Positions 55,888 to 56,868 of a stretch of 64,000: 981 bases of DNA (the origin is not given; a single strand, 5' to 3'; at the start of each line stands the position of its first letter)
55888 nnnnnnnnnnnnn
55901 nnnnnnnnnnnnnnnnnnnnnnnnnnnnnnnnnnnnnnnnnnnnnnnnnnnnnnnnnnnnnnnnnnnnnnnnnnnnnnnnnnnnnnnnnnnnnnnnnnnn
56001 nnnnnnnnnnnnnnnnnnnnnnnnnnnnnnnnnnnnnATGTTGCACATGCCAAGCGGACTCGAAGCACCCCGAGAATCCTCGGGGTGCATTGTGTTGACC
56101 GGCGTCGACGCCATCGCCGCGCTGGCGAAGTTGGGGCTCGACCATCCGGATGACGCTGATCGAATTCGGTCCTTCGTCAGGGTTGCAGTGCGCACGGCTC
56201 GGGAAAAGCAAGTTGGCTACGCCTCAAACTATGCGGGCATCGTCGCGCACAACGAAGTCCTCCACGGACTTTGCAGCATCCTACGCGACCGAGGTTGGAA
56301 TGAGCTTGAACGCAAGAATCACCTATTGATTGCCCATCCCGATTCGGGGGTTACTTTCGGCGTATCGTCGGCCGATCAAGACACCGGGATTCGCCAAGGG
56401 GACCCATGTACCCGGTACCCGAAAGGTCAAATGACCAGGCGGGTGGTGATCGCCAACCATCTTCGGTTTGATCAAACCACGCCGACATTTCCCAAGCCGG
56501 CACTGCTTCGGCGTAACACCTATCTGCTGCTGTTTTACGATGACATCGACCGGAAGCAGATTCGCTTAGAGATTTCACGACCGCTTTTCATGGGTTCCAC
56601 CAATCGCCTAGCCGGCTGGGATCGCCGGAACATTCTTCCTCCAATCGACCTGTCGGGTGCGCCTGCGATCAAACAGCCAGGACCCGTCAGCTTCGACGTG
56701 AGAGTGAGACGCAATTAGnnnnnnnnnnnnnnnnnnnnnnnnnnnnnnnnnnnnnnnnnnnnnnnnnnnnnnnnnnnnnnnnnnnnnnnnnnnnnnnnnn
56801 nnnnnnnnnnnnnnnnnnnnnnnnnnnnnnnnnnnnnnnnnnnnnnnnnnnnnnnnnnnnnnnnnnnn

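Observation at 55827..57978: Duplicated tRNA-Ala(CGC) bracketing a 2-kb islet with an XRE-HTH/ImmA-IrrE metallopeptidase regulator and an unknown 226-aa protein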

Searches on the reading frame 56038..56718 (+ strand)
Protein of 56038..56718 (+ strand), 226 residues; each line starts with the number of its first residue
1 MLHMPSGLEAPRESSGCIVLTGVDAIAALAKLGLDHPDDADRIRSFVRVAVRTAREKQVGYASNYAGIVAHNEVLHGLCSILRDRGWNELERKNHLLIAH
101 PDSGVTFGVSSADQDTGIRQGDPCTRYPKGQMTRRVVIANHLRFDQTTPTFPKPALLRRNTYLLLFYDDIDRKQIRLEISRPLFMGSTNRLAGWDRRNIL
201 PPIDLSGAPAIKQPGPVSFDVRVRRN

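Call 9: search_protein_families(library=pfam, proteins=[window:56038-56718:+], max_evalue=0.01)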
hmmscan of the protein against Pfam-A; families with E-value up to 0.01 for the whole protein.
window:56038-56718:+ (226 aa): 0 families

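Call 10: search_protein_families(library=padloc, proteins=[window:56038-56718:+], max_evalue=0.1)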
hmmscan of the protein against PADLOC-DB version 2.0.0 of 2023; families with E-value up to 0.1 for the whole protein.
window:56038-56718:+ (226 aa): 1 family
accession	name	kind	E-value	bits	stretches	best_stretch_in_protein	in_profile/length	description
PDLC03935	RmrT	-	8.7e-35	118.4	1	24-225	11-205/207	-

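Call 11: search_protein_families(library=phrogs, proteins=[window:56038-56718:+], max_evalue=0.1)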
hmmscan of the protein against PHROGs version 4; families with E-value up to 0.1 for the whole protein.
window:56038-56718:+ (226 aa): 0 families

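Call 12: search_protein_families(library=ncbifam, proteins=[window:56038-56718:+], max_evalue=0.01)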
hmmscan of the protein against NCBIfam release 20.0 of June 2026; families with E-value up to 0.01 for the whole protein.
window:56038-56718:+ (226 aa): 0 families

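Call 13: find_homologous_proteins(query=window:56038-56718:+, max_evalue=0.01)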
Query window:56038-56718:+ (226 aa): 1 proteins with E <= 0.01 among 882 candidates.
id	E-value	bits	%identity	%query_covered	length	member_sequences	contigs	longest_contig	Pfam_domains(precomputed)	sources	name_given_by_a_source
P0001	3.3e-138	476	94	99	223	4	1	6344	-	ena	-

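Call 15: find_encoding_contigs(protein=P0001, flank=10000)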
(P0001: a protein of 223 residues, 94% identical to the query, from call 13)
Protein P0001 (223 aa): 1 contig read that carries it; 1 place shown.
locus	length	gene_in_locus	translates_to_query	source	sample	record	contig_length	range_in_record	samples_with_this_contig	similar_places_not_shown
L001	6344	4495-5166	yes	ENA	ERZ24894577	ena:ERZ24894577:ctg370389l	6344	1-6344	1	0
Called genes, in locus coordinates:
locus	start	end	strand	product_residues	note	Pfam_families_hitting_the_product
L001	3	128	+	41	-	?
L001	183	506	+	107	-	PF00829:Ribosomal_L21p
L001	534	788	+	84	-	PF01016:Ribosomal_L27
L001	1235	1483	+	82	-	-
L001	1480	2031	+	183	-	PF18864:AbiTii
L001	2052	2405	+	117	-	-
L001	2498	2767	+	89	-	-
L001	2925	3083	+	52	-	-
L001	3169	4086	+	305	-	PF13091:PLDc_2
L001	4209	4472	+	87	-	-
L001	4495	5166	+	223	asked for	-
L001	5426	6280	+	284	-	PF06114:Peptidase_M78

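Call 21: find_encoding_contigs(protein=window:56038-56718:+, flank=10000)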
Protein window:56038-56718:+ (226 aa): no gene with exactly this product is on record in the collection.

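Call 41: search_protein_representatives(protein=window:56038-56718:+)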
Query: 226 residues. Proteins with E-value up to 0.001 (for the whole library): 799; up to 1e-10: 114; up to 1e-30: 2. The best 150 are listed.
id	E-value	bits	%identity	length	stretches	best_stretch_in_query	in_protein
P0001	1.0e-138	476.2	94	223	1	4-226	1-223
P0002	5.0e-36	140.4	40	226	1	19-225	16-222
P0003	2.3e-18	82.6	38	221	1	59-211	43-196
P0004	1.0e-17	80.5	32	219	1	43-225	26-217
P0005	1.3e-17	80.1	35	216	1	28-225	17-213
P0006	2.7e-17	79.1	36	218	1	19-225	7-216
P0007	2.9e-17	79.0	31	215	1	16-213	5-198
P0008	1.4e-16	76.8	32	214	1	27-210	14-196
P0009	1.8e-16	76.5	35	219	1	61-210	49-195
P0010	4.7e-16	75.0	34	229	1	68-222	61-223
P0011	9.7e-16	74.0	32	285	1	32-209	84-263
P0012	1.1e-15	73.8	35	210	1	61-221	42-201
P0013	1.2e-15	73.8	34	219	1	74-221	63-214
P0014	1.2e-15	73.7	29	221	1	15-208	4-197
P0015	1.4e-15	73.5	30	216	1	62-224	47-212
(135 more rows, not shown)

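Call 44: search_protein_families(library=pfam, alignment_id=A1, max_evalue=0.01)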
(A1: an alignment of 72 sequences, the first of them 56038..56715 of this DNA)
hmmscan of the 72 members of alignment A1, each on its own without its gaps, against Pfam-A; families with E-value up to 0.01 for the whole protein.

A. member 1, window:56038-56715:+ (226 aa): 0 families

B. families by the number of members that match (of 72 scanned): 2 families
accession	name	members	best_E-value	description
PF21274.3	Rng_hyd_C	1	0.00056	Aromatic-ring hydroxylase, C-terminal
PF12048.14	DUF3530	1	0.0013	Protein of unknown function (DUF3530)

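Call 45: search_solved_structures(query=A1, max_evalue=1)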
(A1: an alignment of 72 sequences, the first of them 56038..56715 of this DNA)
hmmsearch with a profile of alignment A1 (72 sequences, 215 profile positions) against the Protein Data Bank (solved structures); distinct sequences matched with E-value up to 1: 2.
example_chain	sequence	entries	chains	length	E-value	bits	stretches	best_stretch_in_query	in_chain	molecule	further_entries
1sdo_A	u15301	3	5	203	0.37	13.3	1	25-85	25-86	BstYI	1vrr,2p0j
3dob_A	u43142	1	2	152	0.43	13.1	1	79-131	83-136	Heat shock 70 kDa protein F44E5.5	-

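Call 52: predict_structure(alignment_id=A1)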
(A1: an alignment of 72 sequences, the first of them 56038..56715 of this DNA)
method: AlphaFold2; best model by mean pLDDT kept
length: 226 residues; sequences in the alignment: 72
mean_pLDDT: 89.4   pTM: 0.82
mean pLDDT of the five models: 89.4, 89.1, 89.0, 88.7, 87.5
residues with pLDDT >= 90: 170; 70-90: 25; 50-70: 30; < 50: 1
segments of 3 or more residues with pLDDT < 50: none
pLDDT, mean of each block of 10 residues (from residue 1): 56 75 96 95 96 94 96 96 96 94 95 98 97 95 70 70 98 98 96 97 87 75 83
secondary structure, 60 per line:
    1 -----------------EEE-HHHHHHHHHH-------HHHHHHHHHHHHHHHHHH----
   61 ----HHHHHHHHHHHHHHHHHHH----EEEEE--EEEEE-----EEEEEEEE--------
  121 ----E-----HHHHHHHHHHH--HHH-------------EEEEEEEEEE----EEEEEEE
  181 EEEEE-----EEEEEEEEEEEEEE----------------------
elements in order: E18-20 H22-31 H39-56 H65-83 E88-92 E95-99 E105-112 H131-141 E160-169 E174-185 E191-204

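Call 57: fold_search(model_id=the predicted structure, library=pdb)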
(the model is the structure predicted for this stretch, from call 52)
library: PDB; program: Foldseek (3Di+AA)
matches with E <= 10: 384; with E <= 0.001: 0
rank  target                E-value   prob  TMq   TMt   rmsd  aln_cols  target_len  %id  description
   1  9qcc_Y                6.4e-02  0.30  0.21  0.14   8.4       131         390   14  Activated XauSPARDA filament assembly with bound dsDNA substrate (released 2025-12-17)
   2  8a4c_C                7.2e-02  0.66  0.31  0.34   8.2       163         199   10  Structure of human Rep15:Rab3B complex. (released 2022-08-10)
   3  3ajv_C                7.2e-02  0.38  0.20  0.26   8.4       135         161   13  Splicing endonuclease from Aeropyrum pernix (released 2010-11-17)
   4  4q20_A                1.3e-01  0.07  0.14  0.14  19.1       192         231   14  Crystal structure of a C-terminal part of tyrosine kinase (DivL) from Caulobacter crescentus CB15 at 2.50 A resolution (released 2014-04-23)
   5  5c93_B                1.5e-01  0.10  0.15  0.15  15.9       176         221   10  Histidine kinase with ATP (released 2016-07-27)
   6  8a4b_A                1.6e-01  0.44  0.30  0.32   9.0       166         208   10  Structure of human Rep15:Rab3B_Q81L complex. (released 2022-08-10)
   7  3ajv_A                1.6e-01  0.20  0.20  0.25  10.7       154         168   15  Splicing endonuclease from Aeropyrum pernix (released 2010-11-17)
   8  4u7o_A                1.6e-01  0.08  0.14  0.14  19.6       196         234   10  Active histidine kinase bound with ATP (released 2015-09-02)
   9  6swj                  1.7e-01  0.10  0.15  0.16  14.5       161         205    7  The kinase domain of GanS, a histidine kinase from Geobacillus stearothermophilus (with Pt) (released 2020-10-14)
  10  6dk7_F                1.7e-01  0.06  0.13  0.13  18.5       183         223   15  RetS histidine kinase region with cobalt (released 2019-03-20)
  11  3d36_B                2.3e-01  0.04  0.12  0.13  20.3       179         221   12  How to Switch Off a Histidine Kinase: Crystal Structure of Geobacillus stearothermophilus KinB with the Inhibitor Sda (released 2009-01-13)
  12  3a0r_A                2.6e-01  0.08  0.15  0.11  20.1       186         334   12  Crystal structure of histidine kinase ThkA (TM1359) in complex with response regulator protein TrrA (TM1360) (released 2009-10-20)
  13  6swk                  2.7e-01  0.08  0.15  0.16  14.5       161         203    7  The kinase domain of GanS, a histidine kinase from Geobacillus stearothermophilus (released 2020-10-14)
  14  4u7n_B                2.9e-01  0.08  0.15  0.16  20.4       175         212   11  Inactive structure of histidine kinase (released 2015-09-02)
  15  4q20_B                2.9e-01  0.04  0.14  0.14  19.0       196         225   13  Crystal structure of a C-terminal part of tyrosine kinase (DivL) from Caulobacter crescentus CB15 at 2.50 A resolution (released 2014-04-23)
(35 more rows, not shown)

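Call 63: search_dna_similar(query=window:56038-56715:+, collection=plasmids, mode=protein, max_evalue=0.0001, max_rows=15)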
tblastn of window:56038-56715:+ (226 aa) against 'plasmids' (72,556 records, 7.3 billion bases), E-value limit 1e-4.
Records with a match: 13; places in all: 13; records where one place covers at least 80% of the query: 6.
Best place of each record, by identity: <60% 13.
By first word of the organism name: Rhodococcus 3; Agrobacterium 2; Sphingomonas 1; Rhizobium 1; Mesorhizobium 1; Pantoea 1; Burkholderia 1; Brucella 1; Methylocaldum 1; Pelobacter 1.
By predicted mobility (MOB-suite, as given by PLSDB): non-mobilizable 8; conjugative 3; mobilizable 2.
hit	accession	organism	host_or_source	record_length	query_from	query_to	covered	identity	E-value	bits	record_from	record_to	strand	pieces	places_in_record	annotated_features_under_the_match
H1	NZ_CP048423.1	Sphingomonas insulae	Cell,soil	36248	14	225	94%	30.8%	6e-12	71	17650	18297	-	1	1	hypothetical protein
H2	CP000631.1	Rhizobium rhizogenes K84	-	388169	24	225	89%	26.4%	2e-6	55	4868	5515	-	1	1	conserved hypothetical protein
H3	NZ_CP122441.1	Mesorhizobium sp. WSM4875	Cicer arietinum kabuli,cell culture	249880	50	226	78%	29.2%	2e-10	67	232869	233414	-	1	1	hypothetical protein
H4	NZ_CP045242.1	Pantoea sp. JZ29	Euphorbia granulata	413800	17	207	85%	26.7%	4e-9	63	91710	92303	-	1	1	hypothetical protein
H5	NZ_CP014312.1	Burkholderia sp. PAMC 26561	single cell,lichen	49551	65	226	72%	30.7%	1e-9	65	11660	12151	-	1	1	hypothetical protein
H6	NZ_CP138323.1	Agrobacterium fabrum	Blueberry,Crown gall tissues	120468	24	214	85%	25.5%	3e-6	55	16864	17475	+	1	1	hypothetical protein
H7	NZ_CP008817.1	Brucella anthropi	-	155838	24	214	85%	25.5%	7e-6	54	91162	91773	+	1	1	hypothetical protein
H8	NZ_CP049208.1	Agrobacterium rubi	Raspberry,cell culture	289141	24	214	85%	25.5%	7e-6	54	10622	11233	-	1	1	hypothetical protein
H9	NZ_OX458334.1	Methylocaldum szegediense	-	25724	65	225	71%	25.2%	2e-10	67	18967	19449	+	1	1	hypothetical protein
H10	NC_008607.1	Pelobacter propionicus DSM 2379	-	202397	67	220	68%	25.9%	6e-8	60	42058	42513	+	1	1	hypothetical protein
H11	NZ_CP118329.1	Rhodococcus sp. DK17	pure culture,crude oil-contaminated soil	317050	78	209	58%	30.1%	1e-7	59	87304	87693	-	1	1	hypothetical protein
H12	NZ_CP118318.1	Rhodococcus sp. DK180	pure culture,crude oil-contaminated soil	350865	78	209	58%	30.1%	1e-7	59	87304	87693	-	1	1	hypothetical protein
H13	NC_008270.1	Rhodococcus jostii RHA1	-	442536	78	209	58%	30.1%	1e-7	59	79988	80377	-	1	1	hypothetical protein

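Call 64: search_dna_similar(query=window:56038-56715:+, collection=phages, mode=protein, max_evalue=0.0001, max_rows=15)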
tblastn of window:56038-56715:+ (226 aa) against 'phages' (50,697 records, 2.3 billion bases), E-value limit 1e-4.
No match.

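Call 65: get_annotated_region(hit=H1, flank=3000)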
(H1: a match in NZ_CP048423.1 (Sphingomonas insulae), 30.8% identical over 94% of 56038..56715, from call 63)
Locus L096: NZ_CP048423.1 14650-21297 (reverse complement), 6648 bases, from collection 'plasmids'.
description: Sphingomonas insulae strain KCTC 12872 plasmid unnamed4, complete sequence
organism: Sphingomonas insulae (NCBI taxid 424800)
taxonomy: Bacteria; Pseudomonadota; Alphaproteobacteria; Sphingomonadales; Sphingomonadaceae; Sphingomonas; Sphingomonas insulae
host: -; source: Cell,soil; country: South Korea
typing (MOB-suite, as given by PLSDB): mobilizable; replicon rep_cluster_1170; relaxase MOBQ
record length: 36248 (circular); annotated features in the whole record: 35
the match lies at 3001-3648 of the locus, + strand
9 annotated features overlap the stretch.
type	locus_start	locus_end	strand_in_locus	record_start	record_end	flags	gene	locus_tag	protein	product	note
CDS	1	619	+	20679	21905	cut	-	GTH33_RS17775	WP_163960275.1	amidohydrolase family protein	-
CDS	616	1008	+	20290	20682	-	uraH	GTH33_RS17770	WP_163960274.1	hydroxyisourate hydrolase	GO:0019628 - urate catabolic process [Evidence IEA]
CDS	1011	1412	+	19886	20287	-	-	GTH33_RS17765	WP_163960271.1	MAPEG family protein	-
CDS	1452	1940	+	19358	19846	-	-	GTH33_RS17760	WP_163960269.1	heme-binding protein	-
CDS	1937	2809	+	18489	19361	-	-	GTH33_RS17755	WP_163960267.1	polysaccharide deacetylase family protein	-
CDS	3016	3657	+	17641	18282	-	-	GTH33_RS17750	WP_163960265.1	hypothetical protein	-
CDS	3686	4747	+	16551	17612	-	-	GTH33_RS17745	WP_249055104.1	ImmA/IrrE family metallo-endopeptidase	-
CDS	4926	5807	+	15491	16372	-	-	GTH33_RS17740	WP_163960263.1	hypothetical protein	-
CDS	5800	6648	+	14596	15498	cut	-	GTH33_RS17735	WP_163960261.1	nucleotidyl transferase AbiEii/AbiGii toxin family protein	-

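Call 66: get_annotated_region(hit=H4, flank=3000)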
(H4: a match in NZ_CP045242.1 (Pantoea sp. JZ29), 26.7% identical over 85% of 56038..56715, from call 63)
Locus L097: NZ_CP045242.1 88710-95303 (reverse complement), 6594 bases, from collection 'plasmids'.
description: Pantoea sp. JZ29 plasmid pJZ29-01, complete sequence
organism: Pantoea sp. JZ29 (NCBI taxid 2654192)
taxonomy: Bacteria; Pseudomonadota; Gammaproteobacteria; Enterobacterales; Erwiniaceae; Pantoea; Pantoea sp. JZ29
host: -; source: Euphorbia granulata; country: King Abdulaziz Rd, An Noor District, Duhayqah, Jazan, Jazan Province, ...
typing (MOB-suite, as given by PLSDB): non-mobilizable; replicon rep_cluster_1232
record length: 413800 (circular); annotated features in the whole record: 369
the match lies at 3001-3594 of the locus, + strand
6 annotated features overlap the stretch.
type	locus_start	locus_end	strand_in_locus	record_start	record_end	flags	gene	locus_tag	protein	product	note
CDS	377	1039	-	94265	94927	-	-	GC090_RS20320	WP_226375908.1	LexA family transcriptional regulator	-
CDS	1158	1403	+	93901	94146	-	-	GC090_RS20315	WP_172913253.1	helix-turn-helix transcriptional regulator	-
CDS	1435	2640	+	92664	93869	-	-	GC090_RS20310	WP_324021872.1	DnaT-like ssDNA-binding domain-containing protein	-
CDS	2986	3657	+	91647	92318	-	-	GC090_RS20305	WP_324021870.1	hypothetical protein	-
CDS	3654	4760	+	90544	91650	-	-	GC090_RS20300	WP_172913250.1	XRE family transcriptional regulator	-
CDS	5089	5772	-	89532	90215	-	-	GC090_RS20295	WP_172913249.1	O-methyltransferase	GO:0032259 - methylation [Evidence IEA]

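Call 72: find_related_loci(query=window:56038-56715:+, collection=metagenome_contigs, flank=8000)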
Query window:56038-56715:+ (226 aa) in metagenome_contigs; peptide patterns used: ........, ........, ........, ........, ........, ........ (x = any residue, [..] = any of these).
198 stretches matched a pattern, but none encodes a relative of the query by tblastn (E <= 1e-3).

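Call 73: find_related_loci(query=window:56038-56715:+, collection=viral_contigs, flank=8000)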
Query window:56038-56715:+ (226 aa) in viral_contigs; peptide patterns used: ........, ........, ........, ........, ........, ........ (x = any residue, [..] = any of these).
1 stretches matched a pattern, but none encodes a relative of the query by tblastn (E <= 1e-3).

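Call 74: search_protein_families(library=padloc, proteins=[L001:1235-1483:+, L001:1480-2031:+, L001:2052-2405:+, L001:3169-4086:+, L001:4209-4472:+], max_evalue=0.001)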
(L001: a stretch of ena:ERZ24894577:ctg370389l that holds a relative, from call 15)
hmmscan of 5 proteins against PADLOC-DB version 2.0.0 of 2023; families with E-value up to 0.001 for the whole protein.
L001:1235-1483:+ (82 aa): 0 families

L001:1480-2031:+ (183 aa): 1 family
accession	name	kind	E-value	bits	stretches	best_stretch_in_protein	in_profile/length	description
PDLC02334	AbiTii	-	2e-12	45.8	1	23-169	1-165/185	AbiTii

L001:2052-2405:+ (117 aa): 0 families

L001:3169-4086:+ (305 aa): 22 families
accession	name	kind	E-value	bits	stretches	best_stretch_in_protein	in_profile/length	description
PDLC02599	DrmC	-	6.4e-108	359.1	1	1-305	82-385/387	DrmC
PDLC02614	DrmC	-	1.2e-09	36.1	1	2-54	99-150/153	DrmC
PDLC02585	DrmC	-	8.8e-09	33.3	1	4-55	194-245/253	DrmC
PDLC02607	DrmC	-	5.4e-08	30.5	1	3-58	202-257/265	DrmC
PDLC02587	DrmC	-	6e-08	30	1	4-57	205-258/267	DrmC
PDLC02616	DrmC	-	7e-08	30.3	1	1-56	162-217/224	DrmC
PDLC02611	DrmC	-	1.3e-07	29.9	1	1-56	76-131/138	DrmC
PDLC02605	DrmC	-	1.6e-07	29.2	1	4-57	209-262/270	DrmC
PDLC02606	DrmC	-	3.1e-07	28.3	1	3-55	122-174/182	DrmC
PDLC02589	DrmC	-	3.6e-07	27.6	1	4-56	204-255/264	DrmC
PDLC02604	DrmC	-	8.7e-07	27.4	1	4-57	32-84/92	DrmC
PDLC02588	DrmC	-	9.6e-07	26.7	1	4-57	193-246/256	DrmC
PDLC02601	DrmC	-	3e-06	24.8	1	4-58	235-288/295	DrmC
PDLC02602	DrmC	-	3.1e-06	24.4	1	3-40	197-234/381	DrmC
PDLC02597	DrmC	-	4.8e-06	24.6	1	3-43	184-224/242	DrmC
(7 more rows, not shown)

L001:4209-4472:+ (87 aa): 0 families

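Call 75: search_protein_families(library=pfam, proteins=[L001:1235-1483:+, L001:2052-2405:+, L001:4209-4472:+], max_evalue=0.001)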
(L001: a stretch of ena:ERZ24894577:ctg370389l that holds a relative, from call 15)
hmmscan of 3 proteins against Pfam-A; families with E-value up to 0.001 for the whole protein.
L001:1235-1483:+ (82 aa): 0 families

L001:2052-2405:+ (117 aa): 0 families

L001:4209-4472:+ (87 aa): 0 families
